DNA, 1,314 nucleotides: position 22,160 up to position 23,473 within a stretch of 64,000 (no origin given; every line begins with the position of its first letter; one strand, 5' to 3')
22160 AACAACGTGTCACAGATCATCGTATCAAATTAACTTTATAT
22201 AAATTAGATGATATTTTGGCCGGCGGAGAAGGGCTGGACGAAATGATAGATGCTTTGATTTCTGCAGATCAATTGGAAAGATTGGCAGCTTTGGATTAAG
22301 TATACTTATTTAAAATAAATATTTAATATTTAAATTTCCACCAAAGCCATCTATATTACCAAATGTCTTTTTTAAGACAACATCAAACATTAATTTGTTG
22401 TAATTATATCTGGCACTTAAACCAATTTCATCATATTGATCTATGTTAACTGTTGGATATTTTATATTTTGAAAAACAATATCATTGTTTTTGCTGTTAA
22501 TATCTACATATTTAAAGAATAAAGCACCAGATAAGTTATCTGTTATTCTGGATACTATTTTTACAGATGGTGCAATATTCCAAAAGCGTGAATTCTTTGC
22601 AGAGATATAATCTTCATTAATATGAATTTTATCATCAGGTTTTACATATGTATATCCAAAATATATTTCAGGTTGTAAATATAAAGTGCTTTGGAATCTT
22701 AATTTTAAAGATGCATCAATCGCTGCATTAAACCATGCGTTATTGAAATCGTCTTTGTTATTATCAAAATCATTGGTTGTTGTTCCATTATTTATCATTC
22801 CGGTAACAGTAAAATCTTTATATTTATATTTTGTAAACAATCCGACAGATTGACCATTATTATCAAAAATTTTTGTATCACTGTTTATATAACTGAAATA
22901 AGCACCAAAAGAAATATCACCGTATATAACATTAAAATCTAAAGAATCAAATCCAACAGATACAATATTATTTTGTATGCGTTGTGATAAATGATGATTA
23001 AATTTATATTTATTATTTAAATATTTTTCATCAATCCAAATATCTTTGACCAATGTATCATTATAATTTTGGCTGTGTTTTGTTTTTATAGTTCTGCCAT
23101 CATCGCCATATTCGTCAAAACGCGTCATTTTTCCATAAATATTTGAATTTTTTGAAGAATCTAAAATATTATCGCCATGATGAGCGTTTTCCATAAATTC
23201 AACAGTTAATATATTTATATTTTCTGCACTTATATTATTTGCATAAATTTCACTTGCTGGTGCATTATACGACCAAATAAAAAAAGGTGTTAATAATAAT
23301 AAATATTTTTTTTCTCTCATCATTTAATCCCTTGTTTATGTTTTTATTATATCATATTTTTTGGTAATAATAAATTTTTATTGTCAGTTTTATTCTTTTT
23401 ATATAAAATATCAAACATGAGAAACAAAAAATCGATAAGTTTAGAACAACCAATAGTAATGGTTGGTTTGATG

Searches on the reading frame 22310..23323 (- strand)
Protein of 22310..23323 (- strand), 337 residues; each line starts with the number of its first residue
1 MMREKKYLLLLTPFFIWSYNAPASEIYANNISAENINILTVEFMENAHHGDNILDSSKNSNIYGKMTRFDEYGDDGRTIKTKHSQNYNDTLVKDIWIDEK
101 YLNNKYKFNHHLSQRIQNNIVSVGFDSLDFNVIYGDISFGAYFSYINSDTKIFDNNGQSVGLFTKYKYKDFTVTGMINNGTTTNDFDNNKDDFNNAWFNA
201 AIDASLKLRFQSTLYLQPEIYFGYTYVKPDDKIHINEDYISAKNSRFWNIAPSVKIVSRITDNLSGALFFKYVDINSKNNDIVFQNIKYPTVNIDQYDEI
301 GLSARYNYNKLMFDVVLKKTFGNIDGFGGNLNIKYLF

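Call 12: search_protein_families(library=pfam, proteins=[window:22310-23323:-], max_evalue=0.001)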
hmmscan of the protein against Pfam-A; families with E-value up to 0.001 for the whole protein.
window:22310-23323:- (337 aa): 1 family
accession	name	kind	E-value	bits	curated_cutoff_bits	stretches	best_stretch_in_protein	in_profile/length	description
PF03797.25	Autotransporter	-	3.8e-06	27.3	26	1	117-231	24-151/255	Autotransporter beta-domain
